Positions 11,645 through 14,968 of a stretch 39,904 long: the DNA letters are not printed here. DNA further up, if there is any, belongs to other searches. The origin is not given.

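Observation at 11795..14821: Single-chain tandem GspE/PilB ATPase (two complete motor modules in one 1008-aa protein)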

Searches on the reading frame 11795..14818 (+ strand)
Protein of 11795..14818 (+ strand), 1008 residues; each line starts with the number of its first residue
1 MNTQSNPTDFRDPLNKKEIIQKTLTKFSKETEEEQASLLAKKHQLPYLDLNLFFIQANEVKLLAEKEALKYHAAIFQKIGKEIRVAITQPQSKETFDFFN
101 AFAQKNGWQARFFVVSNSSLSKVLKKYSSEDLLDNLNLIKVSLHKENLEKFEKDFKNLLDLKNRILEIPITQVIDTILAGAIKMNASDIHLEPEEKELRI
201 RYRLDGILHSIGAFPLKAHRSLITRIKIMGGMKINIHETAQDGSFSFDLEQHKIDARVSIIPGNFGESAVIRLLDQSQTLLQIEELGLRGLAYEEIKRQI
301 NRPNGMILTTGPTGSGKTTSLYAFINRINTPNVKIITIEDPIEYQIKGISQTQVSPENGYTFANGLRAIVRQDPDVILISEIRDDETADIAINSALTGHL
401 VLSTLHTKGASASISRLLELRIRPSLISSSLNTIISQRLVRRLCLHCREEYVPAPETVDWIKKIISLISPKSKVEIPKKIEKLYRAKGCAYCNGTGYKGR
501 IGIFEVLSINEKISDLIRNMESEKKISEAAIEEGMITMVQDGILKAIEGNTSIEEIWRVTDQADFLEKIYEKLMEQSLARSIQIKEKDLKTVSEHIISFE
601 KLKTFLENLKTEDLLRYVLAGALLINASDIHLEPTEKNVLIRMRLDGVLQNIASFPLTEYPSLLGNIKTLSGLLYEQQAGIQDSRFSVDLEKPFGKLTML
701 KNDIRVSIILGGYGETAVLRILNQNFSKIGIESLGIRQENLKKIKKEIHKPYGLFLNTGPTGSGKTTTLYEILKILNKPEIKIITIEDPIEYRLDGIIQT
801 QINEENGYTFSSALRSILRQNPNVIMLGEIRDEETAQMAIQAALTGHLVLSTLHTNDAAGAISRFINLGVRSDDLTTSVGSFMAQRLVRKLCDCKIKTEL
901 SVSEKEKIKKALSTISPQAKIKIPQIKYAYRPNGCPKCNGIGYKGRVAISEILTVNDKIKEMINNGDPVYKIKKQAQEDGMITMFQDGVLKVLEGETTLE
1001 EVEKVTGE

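Call 3: search_protein_families(library=pfam, proteins=[window:11795-14818:+], max_evalue=0.01)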
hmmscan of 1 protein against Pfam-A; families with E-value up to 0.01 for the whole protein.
window:11795-14818:+ (1008 aa): 25 families
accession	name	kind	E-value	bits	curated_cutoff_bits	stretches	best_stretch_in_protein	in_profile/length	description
PF00437.27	T2SSE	-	7.3e-227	752.5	24.9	2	169-558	7-370/370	Type II/IV secretion system protein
PF25199.1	nSTAND_NTPase5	-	1.4e-08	35.2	34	1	738-801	26-93/145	Novel STAND NTPase 5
PF13173.12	AAA_14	-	6.3e-08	33.1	27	0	758-843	8-84/129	AAA domain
PF13401.12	AAA_22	-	7e-07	30.1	27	0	303-338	4-39/130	AAA domain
PF13191.12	AAA_16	-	5.4e-06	27.5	32.6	0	753-867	25-125/167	AAA ATPase domain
PF20720.3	nSTAND3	-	1.6e-05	25.1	27.2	0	293-342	7-55/155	Novel STAND NTPase 3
PF13555.12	AAA_29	-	1.7e-05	24.9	27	0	302-324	20-42/61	P-loop containing region of AAA domain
PF12775.13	AAA_7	-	3.2e-05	24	25.8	0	302-338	31-67/181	P-loop containing dynein motor region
PF04851.21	ResIII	-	3.7e-05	24.2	22.5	0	292-336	11-59/164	Type III restriction enzyme, res subunit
PF13604.12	AAA_30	-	5.4e-05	23.5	27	0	298-332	12-46/191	AAA domain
PF00004.35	AAA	-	7e-05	23.7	21.2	0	307-382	1-66/131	ATPase family associated with various cellular activities (AAA)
PF01637.24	ATPase_2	-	9e-05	22.8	33.2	0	293-352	8-68/225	ATPase domain predominantly from Archaea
PF05157.20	MshEN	-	0.0001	22.7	23.1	1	43-130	1-86/90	MshEN domain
PF02492.25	cobW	-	0.00011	22.3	20.7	0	758-788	6-35/180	CobW/HypB/UreG, nucleotide-binding domain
PF00005.33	ABC_tran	-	0.00013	23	25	0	306-344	13-51/137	ABC transporter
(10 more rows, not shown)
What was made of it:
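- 11795..14821 (+): Whole gene: 1008-aa two-module PilB/GspE-type ATPase (stop codon 14819-14821). Pfam T2SSE matched twice (call 3).
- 11828..12184 (+): N1 domain (residues ~12-130), T2SSE_N/MshEN-like, present once per chain. Pfam MshEN 43-130, 22.7 bits, just under the cutoff (call 3).
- On PilT/VirB11-like secretion ATPase superfamily (Pfam T2SSE, PF00437): 752.5 bits against 24.9, with two stretches (call 3).
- On MshE-type c-di-GMP-binding ATPases (MshEN domain): Pfam MshEN scores 22.7 against a cutoff of 23.1 (call 3).
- Checked: A weak MshEN/T2SSE_N-type match covers residues 43-130 (22.7 bits against a cutoff of 23.1) (call 3).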
